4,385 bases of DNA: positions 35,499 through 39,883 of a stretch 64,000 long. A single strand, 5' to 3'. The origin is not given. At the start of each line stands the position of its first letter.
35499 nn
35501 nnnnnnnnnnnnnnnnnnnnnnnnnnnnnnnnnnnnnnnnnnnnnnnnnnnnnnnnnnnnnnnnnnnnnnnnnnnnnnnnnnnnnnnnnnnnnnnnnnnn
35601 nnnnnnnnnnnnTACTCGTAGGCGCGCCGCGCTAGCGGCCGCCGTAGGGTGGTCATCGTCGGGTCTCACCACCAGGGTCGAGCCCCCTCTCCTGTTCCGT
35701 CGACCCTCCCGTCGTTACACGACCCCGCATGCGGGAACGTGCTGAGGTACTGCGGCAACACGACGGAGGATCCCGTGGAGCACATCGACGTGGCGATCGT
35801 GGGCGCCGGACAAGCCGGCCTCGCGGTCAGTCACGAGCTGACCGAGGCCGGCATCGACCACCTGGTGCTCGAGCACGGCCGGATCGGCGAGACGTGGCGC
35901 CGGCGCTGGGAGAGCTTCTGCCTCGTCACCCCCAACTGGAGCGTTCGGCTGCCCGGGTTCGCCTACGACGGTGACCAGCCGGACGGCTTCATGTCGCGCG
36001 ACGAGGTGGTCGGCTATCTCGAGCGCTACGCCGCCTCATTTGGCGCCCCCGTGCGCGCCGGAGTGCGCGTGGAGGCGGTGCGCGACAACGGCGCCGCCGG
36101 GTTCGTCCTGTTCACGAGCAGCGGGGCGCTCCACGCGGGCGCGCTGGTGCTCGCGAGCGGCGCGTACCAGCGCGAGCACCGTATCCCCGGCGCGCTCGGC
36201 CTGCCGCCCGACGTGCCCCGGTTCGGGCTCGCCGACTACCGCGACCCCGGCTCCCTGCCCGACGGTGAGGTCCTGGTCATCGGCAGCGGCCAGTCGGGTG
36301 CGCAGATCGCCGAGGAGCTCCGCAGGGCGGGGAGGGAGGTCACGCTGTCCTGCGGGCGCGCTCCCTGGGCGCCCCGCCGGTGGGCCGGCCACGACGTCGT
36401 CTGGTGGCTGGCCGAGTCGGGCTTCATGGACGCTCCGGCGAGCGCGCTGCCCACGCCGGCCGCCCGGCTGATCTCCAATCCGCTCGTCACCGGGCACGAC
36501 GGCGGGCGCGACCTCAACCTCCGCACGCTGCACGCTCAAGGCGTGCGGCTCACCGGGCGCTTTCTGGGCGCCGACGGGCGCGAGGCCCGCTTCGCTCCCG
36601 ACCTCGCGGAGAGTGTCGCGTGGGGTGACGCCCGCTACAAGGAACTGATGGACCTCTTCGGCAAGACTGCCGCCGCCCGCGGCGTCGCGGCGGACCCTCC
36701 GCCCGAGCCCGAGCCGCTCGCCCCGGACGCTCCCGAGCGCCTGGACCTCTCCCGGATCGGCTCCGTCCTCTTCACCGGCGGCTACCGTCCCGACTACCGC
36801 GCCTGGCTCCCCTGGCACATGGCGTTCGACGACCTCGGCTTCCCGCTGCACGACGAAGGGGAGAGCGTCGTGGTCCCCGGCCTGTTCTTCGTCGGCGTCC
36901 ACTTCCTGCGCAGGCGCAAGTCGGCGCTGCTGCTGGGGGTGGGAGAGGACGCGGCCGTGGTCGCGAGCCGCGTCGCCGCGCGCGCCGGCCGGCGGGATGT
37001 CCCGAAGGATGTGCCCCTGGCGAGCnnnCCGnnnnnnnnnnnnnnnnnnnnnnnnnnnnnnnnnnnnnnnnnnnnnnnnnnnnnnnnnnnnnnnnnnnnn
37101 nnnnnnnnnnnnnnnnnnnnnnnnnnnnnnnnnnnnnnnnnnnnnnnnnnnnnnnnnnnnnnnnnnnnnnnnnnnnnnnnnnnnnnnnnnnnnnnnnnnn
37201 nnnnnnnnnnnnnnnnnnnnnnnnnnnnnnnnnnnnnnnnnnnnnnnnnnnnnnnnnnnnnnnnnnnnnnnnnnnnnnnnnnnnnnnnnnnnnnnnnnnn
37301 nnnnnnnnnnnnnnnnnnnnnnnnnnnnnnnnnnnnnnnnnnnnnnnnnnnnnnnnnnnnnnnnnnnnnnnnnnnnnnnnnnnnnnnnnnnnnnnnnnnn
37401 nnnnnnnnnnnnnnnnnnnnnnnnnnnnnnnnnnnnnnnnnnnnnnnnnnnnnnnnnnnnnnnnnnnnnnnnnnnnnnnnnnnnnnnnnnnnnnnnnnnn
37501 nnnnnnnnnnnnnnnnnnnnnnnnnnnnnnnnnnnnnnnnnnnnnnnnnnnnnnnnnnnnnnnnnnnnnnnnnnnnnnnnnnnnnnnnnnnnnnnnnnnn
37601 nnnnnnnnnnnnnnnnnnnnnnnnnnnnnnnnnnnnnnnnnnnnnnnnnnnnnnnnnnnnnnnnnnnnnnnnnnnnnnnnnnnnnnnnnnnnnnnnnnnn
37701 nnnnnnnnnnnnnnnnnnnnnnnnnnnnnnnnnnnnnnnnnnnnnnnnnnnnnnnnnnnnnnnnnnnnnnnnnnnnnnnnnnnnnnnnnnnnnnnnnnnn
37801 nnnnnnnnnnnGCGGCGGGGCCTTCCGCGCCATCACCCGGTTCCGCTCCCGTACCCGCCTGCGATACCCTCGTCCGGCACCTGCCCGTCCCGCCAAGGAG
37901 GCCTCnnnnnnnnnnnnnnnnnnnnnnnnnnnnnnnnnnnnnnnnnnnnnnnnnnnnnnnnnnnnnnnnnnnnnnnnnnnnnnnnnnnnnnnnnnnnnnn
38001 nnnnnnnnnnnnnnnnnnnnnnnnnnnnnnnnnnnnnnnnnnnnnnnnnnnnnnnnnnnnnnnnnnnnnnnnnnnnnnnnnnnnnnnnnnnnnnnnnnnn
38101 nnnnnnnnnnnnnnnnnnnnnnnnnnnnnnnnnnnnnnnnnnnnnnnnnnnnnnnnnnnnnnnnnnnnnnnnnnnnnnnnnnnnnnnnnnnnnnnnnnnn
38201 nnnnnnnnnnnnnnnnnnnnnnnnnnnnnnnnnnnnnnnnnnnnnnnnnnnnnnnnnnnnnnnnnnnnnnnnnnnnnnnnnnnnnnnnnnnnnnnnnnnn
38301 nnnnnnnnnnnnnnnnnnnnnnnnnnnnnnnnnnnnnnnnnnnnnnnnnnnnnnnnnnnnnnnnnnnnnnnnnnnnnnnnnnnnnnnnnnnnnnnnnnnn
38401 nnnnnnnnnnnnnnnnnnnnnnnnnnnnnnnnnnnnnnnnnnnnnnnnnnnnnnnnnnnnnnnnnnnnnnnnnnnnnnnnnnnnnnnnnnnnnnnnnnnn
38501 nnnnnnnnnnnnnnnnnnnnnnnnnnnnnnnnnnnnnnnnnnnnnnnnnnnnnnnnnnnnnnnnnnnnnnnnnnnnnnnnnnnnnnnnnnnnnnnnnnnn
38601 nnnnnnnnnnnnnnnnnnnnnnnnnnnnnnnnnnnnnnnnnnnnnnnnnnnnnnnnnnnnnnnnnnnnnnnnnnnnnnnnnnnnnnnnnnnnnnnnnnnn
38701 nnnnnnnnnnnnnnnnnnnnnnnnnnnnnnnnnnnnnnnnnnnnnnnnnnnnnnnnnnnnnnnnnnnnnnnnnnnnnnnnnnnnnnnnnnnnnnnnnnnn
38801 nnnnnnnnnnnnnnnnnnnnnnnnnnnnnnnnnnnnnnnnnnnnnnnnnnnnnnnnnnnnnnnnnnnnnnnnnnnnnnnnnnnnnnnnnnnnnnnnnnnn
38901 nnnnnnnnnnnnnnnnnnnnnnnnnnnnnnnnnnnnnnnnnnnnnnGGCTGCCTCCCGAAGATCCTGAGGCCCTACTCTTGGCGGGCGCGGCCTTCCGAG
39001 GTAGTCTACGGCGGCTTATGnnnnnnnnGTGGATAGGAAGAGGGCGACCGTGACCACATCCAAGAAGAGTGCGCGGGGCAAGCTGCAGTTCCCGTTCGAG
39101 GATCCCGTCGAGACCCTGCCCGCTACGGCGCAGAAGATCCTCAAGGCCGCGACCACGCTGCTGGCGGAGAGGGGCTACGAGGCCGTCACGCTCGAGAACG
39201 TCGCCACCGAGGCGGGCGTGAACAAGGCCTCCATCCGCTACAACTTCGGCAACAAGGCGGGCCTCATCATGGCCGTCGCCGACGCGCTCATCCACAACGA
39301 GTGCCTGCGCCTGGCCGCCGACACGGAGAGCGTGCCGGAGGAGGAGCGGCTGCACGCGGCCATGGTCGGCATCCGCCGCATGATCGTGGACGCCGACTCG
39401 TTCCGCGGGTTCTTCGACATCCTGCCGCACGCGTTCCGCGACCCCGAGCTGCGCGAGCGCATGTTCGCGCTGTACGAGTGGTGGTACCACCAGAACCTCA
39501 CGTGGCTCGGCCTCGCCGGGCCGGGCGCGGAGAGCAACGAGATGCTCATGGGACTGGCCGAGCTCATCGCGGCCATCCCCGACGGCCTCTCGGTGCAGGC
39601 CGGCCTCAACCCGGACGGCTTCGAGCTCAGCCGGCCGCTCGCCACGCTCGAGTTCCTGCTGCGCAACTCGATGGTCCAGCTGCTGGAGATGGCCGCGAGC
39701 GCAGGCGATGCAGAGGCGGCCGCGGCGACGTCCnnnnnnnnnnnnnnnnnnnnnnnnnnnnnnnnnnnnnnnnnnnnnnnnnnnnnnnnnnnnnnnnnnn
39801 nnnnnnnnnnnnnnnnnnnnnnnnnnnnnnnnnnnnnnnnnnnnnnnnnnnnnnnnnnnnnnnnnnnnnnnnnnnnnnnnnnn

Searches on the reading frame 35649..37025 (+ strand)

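Call 11: search_protein_families(library=pfam, proteins=[window:35649-37025:+])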
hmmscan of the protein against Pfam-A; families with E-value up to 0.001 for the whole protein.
window:35649-37025:+ (459 aa): 12 families
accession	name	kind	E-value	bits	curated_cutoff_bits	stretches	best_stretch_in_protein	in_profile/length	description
PF13738.12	Pyr_redox_3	-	9.2e-27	94.5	30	1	50-243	2-202/305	Pyridine nucleotide-disulphide oxidoreductase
PF01266.30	DAO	-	5e-11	43.2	27.9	1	47-83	1-39/353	FAD dependent oxidoreductase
PF07992.20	Pyr_redox_2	-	2.2e-10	40.9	26.1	1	47-233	2-170/291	Pyridine nucleotide-disulphide oxidoreductase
PF01494.25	FAD_binding_3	-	1.3e-09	38.2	22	1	46-76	2-32/349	FAD binding domain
PF13450.12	NAD_binding_8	-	8.8e-08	32.8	21.9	0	50-77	1-28/68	NAD(P)-binding Rossmann-like domain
PF13434.12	Lys_Orn_oxgnase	-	1.5e-06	28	21.3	0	114-233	91-216/339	L-lysine 6-monooxygenase/L-ornithine 5-monooxygenase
PF00743.25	FMO-like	-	6.8e-06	25.3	22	1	195-246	173-224/532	Flavin-binding monooxygenase-like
PF03486.20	HI0933_like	-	1.3e-05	25.3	50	0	47-78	2-33/244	HI0933-like protein Rossmann domain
PF05834.18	Lycopene_cycl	-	5.7e-05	22.8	23.4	0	47-77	1-33/380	Lycopene cyclase protein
PF00070.33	Pyr_redox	-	8.2e-05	23.5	22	0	208-233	2-27/82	Pyridine nucleotide-disulphide oxidoreductase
PF03807.23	F420_oxidored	-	0.00026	22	21.6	0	208-239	2-34/94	NADP oxidoreductase coenzyme F420-dependent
PF00890.30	FAD_binding_2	-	0.00072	19.3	20.4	0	47-77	1-31/414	FAD binding domain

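Call 12: search_protein_families(library=ncbifam, proteins=[window:35649-37025:+])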
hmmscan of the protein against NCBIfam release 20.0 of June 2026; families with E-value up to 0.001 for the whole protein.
window:35649-37025:+ (459 aa): 27 families (the best 25 are shown)
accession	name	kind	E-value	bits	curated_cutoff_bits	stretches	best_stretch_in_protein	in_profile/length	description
TIGR04046.1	MSMEG_0569_nitr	hypoth_equivalog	6.5e-104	348.1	498.35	1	47-442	2-400/400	MSMEG_0569 family flavin-dependent oxidoreductase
NF040505.1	ArsO_flavin_mono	equivalog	6e-30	104.9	425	1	46-229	1-184/346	ArsO family NAD(P)H-dependent flavin-containing monooxygenase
TIGR04018.1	Bthiol_YpdA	hypoth_equivalog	2e-14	53.1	339.9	1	47-235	1-182/316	YpdA family putative bacillithiol disulfide reductase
NF008425.0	PRK11259.1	equivalog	6e-08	32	257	0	112-176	144-207/377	N-methyl-L-tryptophan oxidase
NF005313.0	PRK06847.1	subfamily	9.3e-07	28.1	372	0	207-233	6-32/375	hypothetical protein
NF006091.0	PRK08243.1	subfamily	1.6e-06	27.2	351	1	45-76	2-33/393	4-hydroxybenzoate 3-monooxygenase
TIGR02032.1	GG-red-SF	subfamily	2.3e-06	27.5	158.8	0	47-79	2-34/297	geranylgeranyl reductase family protein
NF002480.1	PRK01747.1-1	equivalog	2.8e-06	26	540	0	204-238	247-281/645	bifunctional tRNA (5-methylaminomethyl-2-thiouridine)(34)-methyltransferase MnmC2/FAD-dependent 5-carboxymethylaminomethyl-2-thiouridine(34)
TIGR03197.1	MnmC_Cterm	equivalog_domain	3e-06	26.5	174.2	0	208-237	2-31/400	FAD-dependent 5-carboxymethylaminomethyl-2-thiouridine(34) oxidoreductase MnmC1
TIGR01316.1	gltA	equivalog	4e-06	25.9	471.75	0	40-75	128-163/449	NADPH-dependent glutamate synthase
NF004780.0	PRK06126.1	subfamily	4.1e-06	25.4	445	1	42-84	5-46/552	hypothetical protein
NF006593.0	PRK09126.1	equivalog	6.7e-06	25.2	420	1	44-76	3-35/393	5-demethoxyubiquinol-8 5-hydroxylase UbiM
TIGR02352.1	thiamin_ThiO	equivalog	8.2e-06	25.1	250.8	0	48-80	1-33/351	glycine oxidase ThiO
NF006130.0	PRK08274.1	equivalog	1.1e-05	24.5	369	0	44-77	4-37/467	FAD-dependent tricarballylate dehydrogenase TcuA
TIGR01790.1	carotene-cycl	subfamily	1.4e-05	24.4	209.5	0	47-88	1-41/387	lycopene cyclase family protein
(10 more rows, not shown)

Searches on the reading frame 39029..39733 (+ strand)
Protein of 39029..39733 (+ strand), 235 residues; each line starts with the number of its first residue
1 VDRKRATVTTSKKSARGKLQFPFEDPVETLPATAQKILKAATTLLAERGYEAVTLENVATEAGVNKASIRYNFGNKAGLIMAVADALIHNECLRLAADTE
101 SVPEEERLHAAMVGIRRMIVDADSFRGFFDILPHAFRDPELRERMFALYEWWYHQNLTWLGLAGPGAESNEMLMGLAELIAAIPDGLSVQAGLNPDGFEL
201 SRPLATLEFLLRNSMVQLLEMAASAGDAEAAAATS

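Call 11: search_protein_families(library=pfam, proteins=[window:39029-39733:+])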
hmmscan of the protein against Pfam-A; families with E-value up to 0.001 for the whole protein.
window:39029-39733:+ (235 aa): 2 families
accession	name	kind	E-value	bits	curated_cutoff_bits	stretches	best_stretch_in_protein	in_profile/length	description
PF00440.29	TetR_N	-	2.5e-14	53.2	24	1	37-82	1-46/47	Bacterial regulatory proteins, tetR family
PF13977.11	TetR_C_6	-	5.9e-08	33.3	27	1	124-210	22-109/115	BetI-type transcriptional repressor, C-terminal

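Call 12: search_protein_families(library=ncbifam, proteins=[window:39029-39733:+])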
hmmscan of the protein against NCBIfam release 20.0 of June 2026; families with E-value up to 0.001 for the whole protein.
window:39029-39733:+ (235 aa): 20 families
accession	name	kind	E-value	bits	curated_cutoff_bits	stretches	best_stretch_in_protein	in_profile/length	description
NF053516.1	TranRepPrsAVib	equivalog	1.7e-12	47.6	300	1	32-108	6-82/208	TetR family transcriptional repressor PsrA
TIGR03384.1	betaine_BetI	equivalog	1.8e-12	47.3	201.3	1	34-206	10-180/189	choline-binding transcriptional repressor BetI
NF037937.1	septum_RefZ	equivalog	8.7e-10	38.8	180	1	35-84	2-51/195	forespore capture DNA-binding protein RefZ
NF001978.0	PRK00767.1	equivalog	2e-09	37.5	118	1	35-204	12-180/197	transcriptional regulator BetI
NF041196.1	ScbR_bind_reg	equivalog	6.8e-09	36.2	150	1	33-126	7-101/191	ScbR family autoregulator-binding transcription factor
NF053731.1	TransRegFasRMycb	equivalog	1.3e-06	28.3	330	1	35-123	14-102/199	HTH-type transcriptional activator FasR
NF007949.0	PRK10668.1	equivalog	3.8e-06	26.5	271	1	33-84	12-63/216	multidrug efflux transporter transcriptional repressor AcrR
NF008587.1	PRK11552.1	equivalog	7.4e-06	25.8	365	1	35-87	10-61/213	transcriptional regulator CecR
NF050111.1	TransRegSACE7040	equivalog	8.1e-06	25.9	250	1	35-83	4-52/186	SACE_7040 family transcriptional regulator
NF051852.1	efflux_TF_MtrR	exception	1e-05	25.4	280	1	33-132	11-112/205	multidrug efflux system transcriptional repressor MtrR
TIGR03968.1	mycofact_TetR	equivalog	1.1e-05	25.2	224.9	1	32-116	9-93/190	mycofactocin system transcriptional regulator MftR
NF011584.0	PRK15008.1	equivalog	2.2e-05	24.4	230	1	31-87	17-73/212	HTH-type transcriptional regulator RutR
TIGR03613.1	RutR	equivalog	2.6e-05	24.1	368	1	33-88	9-64/202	pyrimidine utilization regulatory protein R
NF010319.1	PRK13756.1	equivalog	7e-05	22.8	265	1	35-92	5-62/199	tetracycline resistance transcriptional repressor TetR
NF011572.0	PRK14996.1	equivalog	9.8e-05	22.3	144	1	35-116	11-90/192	TetR family transcriptional regulator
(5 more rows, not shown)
